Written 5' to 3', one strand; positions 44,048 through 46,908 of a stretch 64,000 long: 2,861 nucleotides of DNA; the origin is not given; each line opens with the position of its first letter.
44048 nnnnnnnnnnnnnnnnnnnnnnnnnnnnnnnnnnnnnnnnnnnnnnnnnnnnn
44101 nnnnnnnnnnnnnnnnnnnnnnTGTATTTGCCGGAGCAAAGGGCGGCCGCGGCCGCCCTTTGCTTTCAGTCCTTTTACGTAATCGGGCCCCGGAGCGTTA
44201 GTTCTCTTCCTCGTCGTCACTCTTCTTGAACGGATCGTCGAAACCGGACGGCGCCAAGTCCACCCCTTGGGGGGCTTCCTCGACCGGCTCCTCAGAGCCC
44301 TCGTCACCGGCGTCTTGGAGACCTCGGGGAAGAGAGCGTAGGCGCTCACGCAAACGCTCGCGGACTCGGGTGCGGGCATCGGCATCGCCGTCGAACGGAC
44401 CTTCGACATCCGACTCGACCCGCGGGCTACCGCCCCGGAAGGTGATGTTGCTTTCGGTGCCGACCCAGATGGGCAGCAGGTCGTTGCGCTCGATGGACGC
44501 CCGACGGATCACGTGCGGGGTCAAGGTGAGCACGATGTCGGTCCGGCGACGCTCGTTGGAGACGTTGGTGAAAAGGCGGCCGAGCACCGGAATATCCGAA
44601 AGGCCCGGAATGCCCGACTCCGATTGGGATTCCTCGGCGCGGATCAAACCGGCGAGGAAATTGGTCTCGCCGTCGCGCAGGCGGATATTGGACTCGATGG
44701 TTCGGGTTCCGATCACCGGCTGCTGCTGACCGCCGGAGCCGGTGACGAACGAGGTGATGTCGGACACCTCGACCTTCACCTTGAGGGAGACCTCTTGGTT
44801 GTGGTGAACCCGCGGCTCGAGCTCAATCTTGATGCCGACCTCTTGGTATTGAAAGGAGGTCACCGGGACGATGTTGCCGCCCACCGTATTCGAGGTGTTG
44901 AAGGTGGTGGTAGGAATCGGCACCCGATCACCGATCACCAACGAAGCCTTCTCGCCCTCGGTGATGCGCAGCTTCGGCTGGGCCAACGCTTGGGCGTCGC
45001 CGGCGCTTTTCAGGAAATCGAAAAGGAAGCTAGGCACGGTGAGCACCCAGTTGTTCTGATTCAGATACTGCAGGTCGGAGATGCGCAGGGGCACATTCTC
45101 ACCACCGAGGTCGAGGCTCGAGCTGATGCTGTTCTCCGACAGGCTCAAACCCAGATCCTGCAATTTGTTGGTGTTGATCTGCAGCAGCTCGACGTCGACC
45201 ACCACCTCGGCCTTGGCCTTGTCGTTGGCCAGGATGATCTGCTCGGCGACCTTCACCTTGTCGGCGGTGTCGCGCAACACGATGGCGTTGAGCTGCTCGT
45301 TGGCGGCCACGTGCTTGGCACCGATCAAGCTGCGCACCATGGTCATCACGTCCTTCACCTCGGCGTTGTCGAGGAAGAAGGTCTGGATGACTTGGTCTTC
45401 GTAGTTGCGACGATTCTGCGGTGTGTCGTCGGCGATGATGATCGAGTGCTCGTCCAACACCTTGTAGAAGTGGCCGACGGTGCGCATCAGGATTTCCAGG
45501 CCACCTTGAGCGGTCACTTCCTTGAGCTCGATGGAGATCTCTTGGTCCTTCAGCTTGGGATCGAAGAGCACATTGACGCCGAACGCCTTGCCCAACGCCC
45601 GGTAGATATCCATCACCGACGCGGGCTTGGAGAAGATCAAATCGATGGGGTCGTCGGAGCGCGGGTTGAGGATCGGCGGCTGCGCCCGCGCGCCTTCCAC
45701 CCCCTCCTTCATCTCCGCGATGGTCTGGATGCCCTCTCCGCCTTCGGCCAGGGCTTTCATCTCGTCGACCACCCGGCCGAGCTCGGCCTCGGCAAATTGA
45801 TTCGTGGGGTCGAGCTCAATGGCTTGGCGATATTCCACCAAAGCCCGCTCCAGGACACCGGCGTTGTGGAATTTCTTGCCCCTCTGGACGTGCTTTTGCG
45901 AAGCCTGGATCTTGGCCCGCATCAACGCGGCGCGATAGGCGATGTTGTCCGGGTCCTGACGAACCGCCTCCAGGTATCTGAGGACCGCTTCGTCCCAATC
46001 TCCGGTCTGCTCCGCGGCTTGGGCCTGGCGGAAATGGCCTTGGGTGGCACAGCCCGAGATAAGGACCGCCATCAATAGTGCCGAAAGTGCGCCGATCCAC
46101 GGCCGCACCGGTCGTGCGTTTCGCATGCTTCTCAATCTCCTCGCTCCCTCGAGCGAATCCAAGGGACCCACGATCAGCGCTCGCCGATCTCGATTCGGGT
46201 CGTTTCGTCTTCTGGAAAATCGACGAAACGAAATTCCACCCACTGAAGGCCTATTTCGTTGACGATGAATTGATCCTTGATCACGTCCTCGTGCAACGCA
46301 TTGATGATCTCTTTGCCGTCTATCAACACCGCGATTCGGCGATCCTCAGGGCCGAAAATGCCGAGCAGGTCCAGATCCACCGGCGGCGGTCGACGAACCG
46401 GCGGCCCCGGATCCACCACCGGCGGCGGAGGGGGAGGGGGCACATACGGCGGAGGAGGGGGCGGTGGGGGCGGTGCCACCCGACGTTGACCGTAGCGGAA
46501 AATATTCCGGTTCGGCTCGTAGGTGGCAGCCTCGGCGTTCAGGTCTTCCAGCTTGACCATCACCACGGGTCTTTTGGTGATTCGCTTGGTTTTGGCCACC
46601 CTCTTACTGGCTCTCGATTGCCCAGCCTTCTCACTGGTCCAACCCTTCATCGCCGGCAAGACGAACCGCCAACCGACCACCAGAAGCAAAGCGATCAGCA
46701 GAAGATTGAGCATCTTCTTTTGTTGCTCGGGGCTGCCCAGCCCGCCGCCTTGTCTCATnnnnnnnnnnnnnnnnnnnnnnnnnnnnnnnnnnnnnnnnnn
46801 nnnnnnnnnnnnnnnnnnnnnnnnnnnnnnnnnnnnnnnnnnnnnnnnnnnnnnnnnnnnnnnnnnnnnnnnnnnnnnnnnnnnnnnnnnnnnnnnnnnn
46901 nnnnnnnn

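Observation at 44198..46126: Secretin with fused N-terminal lipoprotein-TPR module (pilotin-secretin fusion?)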

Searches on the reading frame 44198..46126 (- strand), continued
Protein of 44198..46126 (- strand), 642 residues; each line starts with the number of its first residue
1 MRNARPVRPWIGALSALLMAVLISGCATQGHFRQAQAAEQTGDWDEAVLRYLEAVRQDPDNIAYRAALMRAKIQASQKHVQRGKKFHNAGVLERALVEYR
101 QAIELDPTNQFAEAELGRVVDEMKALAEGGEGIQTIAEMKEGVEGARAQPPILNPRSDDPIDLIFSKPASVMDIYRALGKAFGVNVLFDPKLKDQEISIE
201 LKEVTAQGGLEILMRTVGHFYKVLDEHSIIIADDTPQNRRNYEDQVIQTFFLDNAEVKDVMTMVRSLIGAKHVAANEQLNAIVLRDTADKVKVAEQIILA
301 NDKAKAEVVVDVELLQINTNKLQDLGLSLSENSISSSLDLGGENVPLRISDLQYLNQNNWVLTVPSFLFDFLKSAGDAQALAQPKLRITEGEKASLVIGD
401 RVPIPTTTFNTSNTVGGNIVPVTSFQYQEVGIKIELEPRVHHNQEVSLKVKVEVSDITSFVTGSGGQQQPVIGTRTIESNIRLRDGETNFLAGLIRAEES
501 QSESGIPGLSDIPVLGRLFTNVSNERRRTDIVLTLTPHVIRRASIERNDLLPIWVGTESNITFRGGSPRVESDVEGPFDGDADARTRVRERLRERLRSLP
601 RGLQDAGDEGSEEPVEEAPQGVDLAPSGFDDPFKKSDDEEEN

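Call 70: find_encoding_contigs(protein=P0508, flank=10000, max_places=2)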
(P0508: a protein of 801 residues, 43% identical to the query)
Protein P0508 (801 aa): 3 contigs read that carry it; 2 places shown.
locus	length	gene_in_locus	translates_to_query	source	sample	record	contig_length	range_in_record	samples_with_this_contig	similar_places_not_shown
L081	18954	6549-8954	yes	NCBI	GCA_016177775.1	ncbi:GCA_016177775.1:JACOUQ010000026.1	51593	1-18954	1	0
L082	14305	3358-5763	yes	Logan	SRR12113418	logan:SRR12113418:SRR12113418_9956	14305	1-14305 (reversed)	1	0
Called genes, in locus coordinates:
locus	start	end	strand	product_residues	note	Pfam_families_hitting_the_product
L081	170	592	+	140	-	PF09699:Paired_CXXCH_1 (faint)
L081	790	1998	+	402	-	PF00482:T2SSF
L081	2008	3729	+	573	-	PF13401:AAA_22 (faint), PF05157:MshEN, PF00437:T2SSE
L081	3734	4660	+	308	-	PF11104:PilM_2 (weak)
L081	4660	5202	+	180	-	PF05137:PilN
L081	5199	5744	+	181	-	PF04350:PilO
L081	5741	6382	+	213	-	-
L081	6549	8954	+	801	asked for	PF00515:TPR_1 (faint), PF07719:TPR_2 (faint), PF13414:TPR_11 (faint), PF03958:Secretin_N, PF00263:Secretin, PF00963:Cohesin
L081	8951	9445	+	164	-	PF07963:N_methyl (weak)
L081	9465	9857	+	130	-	PF07963:N_methyl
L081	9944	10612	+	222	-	PF00005:ABC_tran, PF13304:AAA_21 (faint)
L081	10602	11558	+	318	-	PF18075:FtsX_ECD, PF02687:FtsX (weak)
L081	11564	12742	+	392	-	PF24568:CC_PcsB (weak), PF01551:Peptidase_M23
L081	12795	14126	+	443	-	PF22694:CtpB_N-like, PF00595:PDZ, PF13180:PDZ_2, PF17820:PDZ_6, PF03572:Peptidase_S41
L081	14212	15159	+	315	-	PF04748:Polysacc_deac_2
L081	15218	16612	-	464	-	PF01656:CbiA (weak), PF10609:ParA (weak), PF13614:AAA_31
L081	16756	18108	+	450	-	PF13742:tRNA_anti_2, PF01336:tRNA_anti-codon, PF02601:Exonuc_VII_L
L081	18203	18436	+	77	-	PF02609:Exonuc_VII_S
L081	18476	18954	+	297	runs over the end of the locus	PF00348:polyprenyl_synt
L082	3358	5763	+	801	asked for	PF00515:TPR_1 (faint), PF07719:TPR_2 (faint), PF13414:TPR_11 (faint), PF03958:Secretin_N, PF00263:Secretin, PF00963:Cohesin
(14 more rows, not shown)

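Call 78: find_encoding_contigs(protein=P0311, flank=10000, max_places=1)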
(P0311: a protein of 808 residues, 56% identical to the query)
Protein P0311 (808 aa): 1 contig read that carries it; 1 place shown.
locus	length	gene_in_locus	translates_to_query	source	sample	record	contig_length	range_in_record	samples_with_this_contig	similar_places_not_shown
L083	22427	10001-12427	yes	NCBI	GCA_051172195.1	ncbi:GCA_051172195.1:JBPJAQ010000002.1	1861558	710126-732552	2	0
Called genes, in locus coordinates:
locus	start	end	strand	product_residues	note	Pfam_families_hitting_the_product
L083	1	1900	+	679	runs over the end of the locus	-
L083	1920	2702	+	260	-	PF09359:VTC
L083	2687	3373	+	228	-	PF16316:DUF4956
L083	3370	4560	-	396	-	PF02518:HATPase_c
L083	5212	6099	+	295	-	PF01073:3Beta_HSD, PF01370:Epimerase, PF02719:Polysacc_synt_2 (faint), PF04321:RmlD_sub_bind, PF05368:NmrA, PF13460:NAD_binding_10, PF16363:GDP_Man_Dehyd (weak)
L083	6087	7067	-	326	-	PF00149:Metallophos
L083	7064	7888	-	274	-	-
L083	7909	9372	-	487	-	PF02789:Peptidase_M17_N, PF00883:Peptidase_M17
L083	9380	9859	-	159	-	PF01668:SmpB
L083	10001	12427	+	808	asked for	PF00515:TPR_1 (faint), PF07719:TPR_2 (faint), PF00263:Secretin, PF00963:Cohesin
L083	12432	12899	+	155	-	PF07963:N_methyl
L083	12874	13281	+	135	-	PF07963:N_methyl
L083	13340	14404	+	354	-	PF01261:AP_endonuc_2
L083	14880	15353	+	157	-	-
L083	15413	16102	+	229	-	-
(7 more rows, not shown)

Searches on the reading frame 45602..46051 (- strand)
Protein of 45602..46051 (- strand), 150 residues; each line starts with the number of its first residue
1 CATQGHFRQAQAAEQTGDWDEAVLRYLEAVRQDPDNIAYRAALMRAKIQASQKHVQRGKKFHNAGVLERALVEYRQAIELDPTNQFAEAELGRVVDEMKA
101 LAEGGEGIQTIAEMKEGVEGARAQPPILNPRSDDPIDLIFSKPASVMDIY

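Call 44: predict_structure(alignment_id=A2)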
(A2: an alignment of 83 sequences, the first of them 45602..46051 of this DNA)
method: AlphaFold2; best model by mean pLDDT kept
length: 150 residues; sequences in the alignment: 83
mean_pLDDT: 84.2   pTM: 0.66
mean pLDDT of the five models: 84.2, 84.2, 83.9, 83.5, 82.7
residues with pLDDT >= 90: 95; 70-90: 8; 50-70: 44; < 50: 3
segments of 3 or more residues with pLDDT < 50: 148-150
pLDDT, mean of each block of 10 residues (from residue 1): 84 97 97 96 98 98 96 98 97 94 72 61 61 60 53
secondary structure, 60 per line:
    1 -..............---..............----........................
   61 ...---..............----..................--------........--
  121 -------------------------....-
elements in order: H2-15 H19-32 H37-63 H67-80 H85-102 H111-118 H146-149

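Call 81: fold_search(model_id=the predicted structure, library=pdb)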
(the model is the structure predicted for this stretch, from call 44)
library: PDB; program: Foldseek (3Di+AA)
matches with E <= 10: 1142; with E <= 0.001: 1
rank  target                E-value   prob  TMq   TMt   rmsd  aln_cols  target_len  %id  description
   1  1na0_A                3.9e-04  1.00  0.30  0.38   7.8       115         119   23  Design of Stable alpha-Helical Arrays from an Idealized TPR Motif (released 2003-06-03)
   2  6v8e_A                1.0e-03  1.00  0.32  0.40   7.8       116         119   21  Computationally designed C3-symmetric homotrimer from TPR repeat protein (released 2020-08-12)
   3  6v8e_D                1.0e-03  1.00  0.30  0.38   7.9       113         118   21  Computationally designed C3-symmetric homotrimer from TPR repeat protein (released 2020-08-12)
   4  6v8e_B                1.3e-03  1.00  0.30  0.38   7.9       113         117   21  Computationally designed C3-symmetric homotrimer from TPR repeat protein (released 2020-08-12)
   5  5hrz                  1.6e-03  1.00  0.30  0.37   7.7       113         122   20  Computationally Designed Trimer 1na0C3_3 (released 2017-04-12)
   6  1na3_A                1.6e-03  1.00  0.28  0.47   7.3        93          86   27  Design of Stable alpha-Helical Arrays from an Idealized TPR Motif (released 2003-06-03)
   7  8ump_A                1.8e-03  1.00  0.30  0.37   9.7       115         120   19  T33-ml35 - Designed Tetrahedral Protein Cage Using Machine Learning Algorithms (released 2023-11-15)
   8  6vfi_B                2.7e-03  1.00  0.31  0.39   8.1       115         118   21  De novo designed octahedral nanoparticle O43_dn18 (released 2020-08-12)
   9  7obe_B                2.8e-03  1.00  0.33  0.13  11.3       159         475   18  X-ray structure of the phosphatase PAPP5 from Arabidopsis thaliana (released 2021-06-09)
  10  2fo7                  3.3e-03  1.00  0.33  0.36   9.2       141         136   20  Crystal structure of an 8 repeat consensus TPR superhelix (trigonal crystal form) (released 2006-03-07)
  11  9gzg_A                3.5e-03  1.00  0.30  0.30   8.2       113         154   22  Crystal structure of CTPR4E4 mutant (released 2025-10-15)
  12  4cgv_C                3.9e-03  1.00  0.31  0.37   8.1       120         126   21  First TPR of Spaghetti (RPAP3) bound to HSP90 peptide SRMEEVD (released 2014-05-14)
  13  6vfk_A                4.1e-03  1.00  0.31  0.39   7.5       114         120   20  De novo designed tetrahedral nanoparticle T33_dn10 displaying 4 copies of BG505-SOSIP trimer on the surface (released 2020-07-22)
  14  6vl6_A                4.1e-03  1.00  0.29  0.36   7.8       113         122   22  De novo designed tetrahedral nanoparticle T33_dn2 presenting BG505 SOSIP trimers (released 2020-08-12)
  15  6fd7_MODEL_1_A        4.1e-03  1.00  0.32  0.38   8.1       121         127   21  NMR structure of the first TPR domain of the human RPAP3 protein (released 2018-08-01)
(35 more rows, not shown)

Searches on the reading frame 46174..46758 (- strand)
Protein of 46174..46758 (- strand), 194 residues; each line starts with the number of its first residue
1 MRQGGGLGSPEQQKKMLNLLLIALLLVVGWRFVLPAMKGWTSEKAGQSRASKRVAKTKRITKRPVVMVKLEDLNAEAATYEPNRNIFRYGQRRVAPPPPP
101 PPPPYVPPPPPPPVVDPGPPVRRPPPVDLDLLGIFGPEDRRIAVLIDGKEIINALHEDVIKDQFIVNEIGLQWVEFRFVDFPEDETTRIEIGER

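Call 5: search_protein_families(library=pfam, proteins=[window:46174-46758:-], max_evalue=0.01)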
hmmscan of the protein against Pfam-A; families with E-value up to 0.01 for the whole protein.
window:46174-46758:- (194 aa): 0 families

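Call 6: search_protein_families(library=ncbifam, proteins=[window:46174-46758:-], max_evalue=0.01)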
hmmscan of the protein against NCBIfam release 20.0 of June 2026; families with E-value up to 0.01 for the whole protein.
window:46174-46758:- (194 aa): 1 family
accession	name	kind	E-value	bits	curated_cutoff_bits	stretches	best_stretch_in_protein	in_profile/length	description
NF041620.1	MXAN_5187_fam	hypoth_equivalog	0.0026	17.5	200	1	13-127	302-421/601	MXAN_5187 family protein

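Call 58: search_solved_structures(query=window:46174-46758:-, max_evalue=1)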
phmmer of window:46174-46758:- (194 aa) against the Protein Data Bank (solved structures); distinct sequences matched with E-value up to 1: 4.
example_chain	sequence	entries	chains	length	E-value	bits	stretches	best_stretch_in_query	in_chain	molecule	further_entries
3io4_A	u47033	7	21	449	0.0084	18.8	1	84-112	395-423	Maltose-binding periplasmic protein,Huntingtin fusion protein | Maltose-binding periplasmic protein, HUNTINGTIN FUSION PROTEIN | Maltose-binding protein, huntin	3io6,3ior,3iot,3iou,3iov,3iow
9dyv_A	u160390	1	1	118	0.069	15.8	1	48-101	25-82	Chaperone protein DnaJ 2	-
4j7z_A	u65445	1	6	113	0.069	15.8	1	48-101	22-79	Chaperone protein DnaJ 2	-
7a24_z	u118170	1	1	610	0.62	12.7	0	78-113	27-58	GLDH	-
